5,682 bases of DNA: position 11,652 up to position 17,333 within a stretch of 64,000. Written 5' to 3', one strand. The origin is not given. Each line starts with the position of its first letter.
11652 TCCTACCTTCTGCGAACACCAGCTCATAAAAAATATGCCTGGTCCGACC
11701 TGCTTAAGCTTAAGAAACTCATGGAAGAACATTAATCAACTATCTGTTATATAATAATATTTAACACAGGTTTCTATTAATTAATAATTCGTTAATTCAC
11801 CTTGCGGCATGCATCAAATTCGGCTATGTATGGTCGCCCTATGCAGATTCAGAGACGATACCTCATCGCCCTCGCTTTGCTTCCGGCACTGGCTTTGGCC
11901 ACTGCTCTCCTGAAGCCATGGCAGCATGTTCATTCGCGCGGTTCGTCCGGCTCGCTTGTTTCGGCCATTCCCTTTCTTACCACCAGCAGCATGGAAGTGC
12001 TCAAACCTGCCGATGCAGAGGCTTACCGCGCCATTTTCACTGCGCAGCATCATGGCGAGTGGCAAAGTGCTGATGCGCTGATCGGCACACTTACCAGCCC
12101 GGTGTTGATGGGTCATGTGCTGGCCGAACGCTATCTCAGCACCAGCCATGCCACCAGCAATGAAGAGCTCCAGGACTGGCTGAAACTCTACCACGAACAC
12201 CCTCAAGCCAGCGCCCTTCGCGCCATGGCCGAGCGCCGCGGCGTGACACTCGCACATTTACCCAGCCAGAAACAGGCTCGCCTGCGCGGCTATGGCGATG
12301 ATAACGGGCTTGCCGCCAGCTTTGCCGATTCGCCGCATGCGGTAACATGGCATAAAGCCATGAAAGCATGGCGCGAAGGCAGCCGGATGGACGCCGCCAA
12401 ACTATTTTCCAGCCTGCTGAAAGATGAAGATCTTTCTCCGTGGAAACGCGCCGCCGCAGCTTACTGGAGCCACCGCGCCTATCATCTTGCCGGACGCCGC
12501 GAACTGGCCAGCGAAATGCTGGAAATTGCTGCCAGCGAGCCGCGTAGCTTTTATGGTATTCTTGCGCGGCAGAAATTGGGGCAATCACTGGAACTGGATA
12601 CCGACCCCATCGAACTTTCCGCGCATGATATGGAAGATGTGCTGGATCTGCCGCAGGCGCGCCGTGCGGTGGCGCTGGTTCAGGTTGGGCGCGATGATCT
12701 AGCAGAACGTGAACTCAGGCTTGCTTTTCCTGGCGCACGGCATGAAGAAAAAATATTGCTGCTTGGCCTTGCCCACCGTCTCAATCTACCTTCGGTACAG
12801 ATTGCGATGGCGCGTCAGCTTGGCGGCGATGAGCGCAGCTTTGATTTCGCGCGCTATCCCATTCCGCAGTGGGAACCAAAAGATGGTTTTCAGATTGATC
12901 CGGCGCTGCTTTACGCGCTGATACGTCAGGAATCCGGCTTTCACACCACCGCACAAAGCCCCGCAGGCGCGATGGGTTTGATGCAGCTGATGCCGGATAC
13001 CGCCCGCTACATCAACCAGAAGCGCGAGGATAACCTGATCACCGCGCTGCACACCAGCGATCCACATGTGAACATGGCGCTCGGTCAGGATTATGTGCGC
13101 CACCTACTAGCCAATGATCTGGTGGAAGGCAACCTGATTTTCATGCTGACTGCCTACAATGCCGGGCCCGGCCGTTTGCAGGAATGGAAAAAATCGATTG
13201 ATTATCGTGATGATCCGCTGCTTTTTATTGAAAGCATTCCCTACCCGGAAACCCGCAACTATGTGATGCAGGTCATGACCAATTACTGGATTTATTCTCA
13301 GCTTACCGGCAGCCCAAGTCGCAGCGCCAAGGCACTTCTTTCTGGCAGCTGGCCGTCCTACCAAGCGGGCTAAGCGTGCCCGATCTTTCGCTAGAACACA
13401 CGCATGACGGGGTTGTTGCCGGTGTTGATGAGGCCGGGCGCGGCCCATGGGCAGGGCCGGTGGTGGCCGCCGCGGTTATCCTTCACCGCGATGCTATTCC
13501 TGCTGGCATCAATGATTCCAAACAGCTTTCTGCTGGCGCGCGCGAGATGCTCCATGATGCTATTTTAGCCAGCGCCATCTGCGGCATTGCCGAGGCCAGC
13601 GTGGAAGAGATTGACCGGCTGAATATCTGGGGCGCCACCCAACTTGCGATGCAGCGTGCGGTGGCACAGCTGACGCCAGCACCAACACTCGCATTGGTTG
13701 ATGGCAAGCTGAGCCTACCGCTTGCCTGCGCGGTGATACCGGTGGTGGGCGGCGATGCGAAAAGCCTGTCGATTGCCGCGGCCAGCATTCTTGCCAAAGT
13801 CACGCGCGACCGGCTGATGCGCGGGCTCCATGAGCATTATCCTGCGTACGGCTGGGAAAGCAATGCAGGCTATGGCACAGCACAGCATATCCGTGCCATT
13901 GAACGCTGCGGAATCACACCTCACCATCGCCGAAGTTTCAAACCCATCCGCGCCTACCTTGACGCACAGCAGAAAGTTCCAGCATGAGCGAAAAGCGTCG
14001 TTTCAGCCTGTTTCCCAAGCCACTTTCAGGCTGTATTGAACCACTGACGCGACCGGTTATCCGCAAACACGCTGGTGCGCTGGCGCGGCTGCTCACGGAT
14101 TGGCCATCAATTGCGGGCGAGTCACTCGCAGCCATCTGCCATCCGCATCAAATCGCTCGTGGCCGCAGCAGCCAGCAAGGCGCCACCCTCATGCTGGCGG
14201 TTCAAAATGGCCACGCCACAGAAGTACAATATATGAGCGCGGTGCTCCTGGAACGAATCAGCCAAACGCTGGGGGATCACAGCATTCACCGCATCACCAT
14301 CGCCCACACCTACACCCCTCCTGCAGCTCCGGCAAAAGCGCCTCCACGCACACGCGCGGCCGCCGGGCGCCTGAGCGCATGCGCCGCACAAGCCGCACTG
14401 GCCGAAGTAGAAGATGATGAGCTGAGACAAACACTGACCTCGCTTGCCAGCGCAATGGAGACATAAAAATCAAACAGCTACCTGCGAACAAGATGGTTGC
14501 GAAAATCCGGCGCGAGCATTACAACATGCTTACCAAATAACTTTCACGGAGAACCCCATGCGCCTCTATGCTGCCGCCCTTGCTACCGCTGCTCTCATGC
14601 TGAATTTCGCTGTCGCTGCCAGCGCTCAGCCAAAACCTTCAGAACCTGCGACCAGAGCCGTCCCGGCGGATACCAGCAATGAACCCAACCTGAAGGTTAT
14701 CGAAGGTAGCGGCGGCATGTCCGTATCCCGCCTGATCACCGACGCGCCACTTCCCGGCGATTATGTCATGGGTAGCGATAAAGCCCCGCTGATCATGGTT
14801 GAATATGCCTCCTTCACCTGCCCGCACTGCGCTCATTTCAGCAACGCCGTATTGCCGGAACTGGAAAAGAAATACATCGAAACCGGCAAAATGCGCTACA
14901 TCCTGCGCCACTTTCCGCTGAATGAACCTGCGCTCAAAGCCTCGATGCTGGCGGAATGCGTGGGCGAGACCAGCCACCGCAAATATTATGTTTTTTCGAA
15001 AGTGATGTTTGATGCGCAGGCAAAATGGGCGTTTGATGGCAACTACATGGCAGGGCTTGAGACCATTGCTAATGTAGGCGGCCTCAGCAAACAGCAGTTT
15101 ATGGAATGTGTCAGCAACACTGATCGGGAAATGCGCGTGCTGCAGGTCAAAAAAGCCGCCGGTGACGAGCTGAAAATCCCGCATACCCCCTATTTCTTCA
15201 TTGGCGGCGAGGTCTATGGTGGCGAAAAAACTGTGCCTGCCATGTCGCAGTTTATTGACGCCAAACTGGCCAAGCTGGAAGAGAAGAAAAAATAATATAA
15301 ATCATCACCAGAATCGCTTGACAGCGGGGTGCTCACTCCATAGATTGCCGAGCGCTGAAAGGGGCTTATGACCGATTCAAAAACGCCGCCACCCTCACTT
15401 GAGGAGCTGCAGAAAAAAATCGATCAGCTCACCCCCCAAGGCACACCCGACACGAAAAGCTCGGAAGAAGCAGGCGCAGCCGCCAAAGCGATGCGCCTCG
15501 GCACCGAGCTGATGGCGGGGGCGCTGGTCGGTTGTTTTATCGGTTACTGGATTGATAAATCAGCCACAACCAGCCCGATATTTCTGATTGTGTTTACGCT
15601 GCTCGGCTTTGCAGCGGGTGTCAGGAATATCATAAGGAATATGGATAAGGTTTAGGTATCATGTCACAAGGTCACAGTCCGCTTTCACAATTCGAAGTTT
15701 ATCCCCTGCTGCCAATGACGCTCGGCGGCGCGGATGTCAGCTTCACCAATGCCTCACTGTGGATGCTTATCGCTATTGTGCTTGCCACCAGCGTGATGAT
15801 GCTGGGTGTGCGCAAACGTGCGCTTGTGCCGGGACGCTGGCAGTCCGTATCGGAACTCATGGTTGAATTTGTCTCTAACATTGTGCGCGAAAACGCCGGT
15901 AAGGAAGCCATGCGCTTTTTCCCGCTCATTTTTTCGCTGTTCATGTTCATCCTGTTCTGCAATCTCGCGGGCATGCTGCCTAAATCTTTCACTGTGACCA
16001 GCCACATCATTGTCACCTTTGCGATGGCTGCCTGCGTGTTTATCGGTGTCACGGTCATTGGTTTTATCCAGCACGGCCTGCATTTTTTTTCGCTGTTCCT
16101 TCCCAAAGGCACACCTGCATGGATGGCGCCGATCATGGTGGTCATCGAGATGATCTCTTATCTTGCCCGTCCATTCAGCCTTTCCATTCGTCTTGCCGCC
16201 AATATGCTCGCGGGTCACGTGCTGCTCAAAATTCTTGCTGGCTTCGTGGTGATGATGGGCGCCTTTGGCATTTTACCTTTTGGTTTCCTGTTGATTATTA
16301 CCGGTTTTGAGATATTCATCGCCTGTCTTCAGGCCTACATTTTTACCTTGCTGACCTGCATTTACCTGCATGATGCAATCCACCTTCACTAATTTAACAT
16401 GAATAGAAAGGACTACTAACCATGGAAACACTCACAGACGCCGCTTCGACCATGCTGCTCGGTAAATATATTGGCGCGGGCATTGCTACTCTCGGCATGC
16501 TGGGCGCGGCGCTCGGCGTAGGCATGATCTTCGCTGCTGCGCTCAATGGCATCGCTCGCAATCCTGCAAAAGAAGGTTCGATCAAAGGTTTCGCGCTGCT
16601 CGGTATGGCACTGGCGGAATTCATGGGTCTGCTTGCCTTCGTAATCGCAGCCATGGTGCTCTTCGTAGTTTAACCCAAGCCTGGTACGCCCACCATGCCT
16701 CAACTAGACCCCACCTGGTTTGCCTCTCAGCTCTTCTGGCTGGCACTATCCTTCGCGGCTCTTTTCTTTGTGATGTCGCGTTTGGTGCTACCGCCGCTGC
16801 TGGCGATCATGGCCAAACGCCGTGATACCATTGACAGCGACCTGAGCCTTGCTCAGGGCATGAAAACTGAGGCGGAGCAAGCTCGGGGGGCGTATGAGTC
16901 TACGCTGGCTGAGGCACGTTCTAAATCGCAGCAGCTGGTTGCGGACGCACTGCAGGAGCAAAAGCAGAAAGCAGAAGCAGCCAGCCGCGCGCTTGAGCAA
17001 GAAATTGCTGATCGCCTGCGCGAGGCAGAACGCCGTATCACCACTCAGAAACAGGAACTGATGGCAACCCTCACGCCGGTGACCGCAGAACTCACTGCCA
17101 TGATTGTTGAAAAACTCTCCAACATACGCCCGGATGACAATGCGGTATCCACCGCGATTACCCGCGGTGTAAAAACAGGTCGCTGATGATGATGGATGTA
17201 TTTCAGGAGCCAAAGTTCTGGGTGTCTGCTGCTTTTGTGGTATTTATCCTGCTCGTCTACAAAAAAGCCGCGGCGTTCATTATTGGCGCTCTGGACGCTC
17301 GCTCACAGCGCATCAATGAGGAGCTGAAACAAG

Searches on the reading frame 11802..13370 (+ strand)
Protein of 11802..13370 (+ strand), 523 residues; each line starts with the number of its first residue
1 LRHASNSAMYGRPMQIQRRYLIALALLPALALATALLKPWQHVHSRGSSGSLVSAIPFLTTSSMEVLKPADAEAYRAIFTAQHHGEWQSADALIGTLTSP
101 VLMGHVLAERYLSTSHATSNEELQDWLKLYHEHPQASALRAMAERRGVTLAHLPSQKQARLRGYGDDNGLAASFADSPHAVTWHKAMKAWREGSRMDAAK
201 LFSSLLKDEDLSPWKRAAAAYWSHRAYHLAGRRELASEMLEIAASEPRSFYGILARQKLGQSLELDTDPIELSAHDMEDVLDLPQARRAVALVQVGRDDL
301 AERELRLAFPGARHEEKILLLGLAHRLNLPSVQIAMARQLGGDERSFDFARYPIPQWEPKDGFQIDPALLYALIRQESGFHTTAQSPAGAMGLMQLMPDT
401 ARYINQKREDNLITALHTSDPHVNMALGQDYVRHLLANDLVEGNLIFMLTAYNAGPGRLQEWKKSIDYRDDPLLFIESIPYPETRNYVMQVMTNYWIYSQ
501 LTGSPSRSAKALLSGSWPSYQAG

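Call 48: search_protein_families(library=pfam, proteins=[window:11802-13370:+], max_evalue=0.00001)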
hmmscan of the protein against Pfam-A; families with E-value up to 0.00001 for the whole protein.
window:11802-13370:+ (523 aa): 1 family
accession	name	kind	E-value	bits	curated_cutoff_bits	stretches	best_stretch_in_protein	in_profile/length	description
PF01464.25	SLT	-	9.7e-24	83.6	21.3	1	361-465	8-107/117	Transglycosylase SLT domain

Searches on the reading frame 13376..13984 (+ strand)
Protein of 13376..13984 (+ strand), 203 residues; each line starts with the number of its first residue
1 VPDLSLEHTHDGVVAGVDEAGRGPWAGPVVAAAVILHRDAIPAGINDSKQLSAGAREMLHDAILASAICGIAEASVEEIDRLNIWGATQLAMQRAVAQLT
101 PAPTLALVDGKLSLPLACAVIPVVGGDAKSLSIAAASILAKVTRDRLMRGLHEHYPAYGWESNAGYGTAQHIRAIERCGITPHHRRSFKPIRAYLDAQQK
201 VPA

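Call 48: search_protein_families(library=pfam, proteins=[window:13376-13984:+], max_evalue=0.00001)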
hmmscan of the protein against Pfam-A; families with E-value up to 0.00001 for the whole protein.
window:13376-13984:+ (203 aa): 1 family
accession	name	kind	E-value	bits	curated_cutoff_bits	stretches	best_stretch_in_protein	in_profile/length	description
PF01351.25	RNase_HII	-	1.2e-39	136.7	25.8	1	15-190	1-198/199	Ribonuclease HII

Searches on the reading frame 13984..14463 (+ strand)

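Call 48: search_protein_families(library=pfam, proteins=[window:13984-14463:+], max_evalue=0.00001)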
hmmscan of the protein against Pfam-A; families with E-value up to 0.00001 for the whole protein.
window:13984-14463:+ (160 aa): 1 family
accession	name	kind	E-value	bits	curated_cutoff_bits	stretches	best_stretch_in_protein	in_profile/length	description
PF05258.17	DciA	-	2.8e-14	53.5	24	1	15-106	3-89/89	Dna[CI] antecedent, DciA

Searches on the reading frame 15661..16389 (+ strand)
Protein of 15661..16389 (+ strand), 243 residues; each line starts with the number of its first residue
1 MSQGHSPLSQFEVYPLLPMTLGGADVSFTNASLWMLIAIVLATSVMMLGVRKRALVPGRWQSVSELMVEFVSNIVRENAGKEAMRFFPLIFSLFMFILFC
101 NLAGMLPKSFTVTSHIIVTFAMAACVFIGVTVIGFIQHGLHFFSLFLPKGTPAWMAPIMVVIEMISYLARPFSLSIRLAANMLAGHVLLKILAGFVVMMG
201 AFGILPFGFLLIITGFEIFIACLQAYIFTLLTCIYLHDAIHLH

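Call 49: search_protein_families(library=pfam, proteins=[window:15661-16389:+], max_evalue=0.00001)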
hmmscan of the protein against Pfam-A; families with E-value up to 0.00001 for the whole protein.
window:15661-16389:+ (243 aa): 1 family
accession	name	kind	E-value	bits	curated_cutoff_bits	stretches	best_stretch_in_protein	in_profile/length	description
PF00119.25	ATP-synt_A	-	1.6e-67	228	33.9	1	33-236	2-216/217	ATP synthase A chain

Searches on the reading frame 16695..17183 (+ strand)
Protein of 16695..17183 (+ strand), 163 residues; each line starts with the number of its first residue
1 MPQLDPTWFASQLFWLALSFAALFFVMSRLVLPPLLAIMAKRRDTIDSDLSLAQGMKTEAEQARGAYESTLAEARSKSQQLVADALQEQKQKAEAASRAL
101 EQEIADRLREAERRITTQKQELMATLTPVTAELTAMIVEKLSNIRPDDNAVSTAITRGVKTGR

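Call 49: search_protein_families(library=pfam, proteins=[window:16695-17183:+], max_evalue=0.00001)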
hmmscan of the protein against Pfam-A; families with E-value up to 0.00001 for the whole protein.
window:16695-17183:+ (163 aa): 2 families
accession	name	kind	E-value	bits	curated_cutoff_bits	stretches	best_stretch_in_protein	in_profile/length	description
PF00430.23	ATP-synt_B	-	1.2e-19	71.1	28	1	13-141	2-130/132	ATP synthase B/B' CF(0)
PF02326.20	YMF19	-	4.7e-10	40.6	22.6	1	2-76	1-73/84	Plant ATP synthase F0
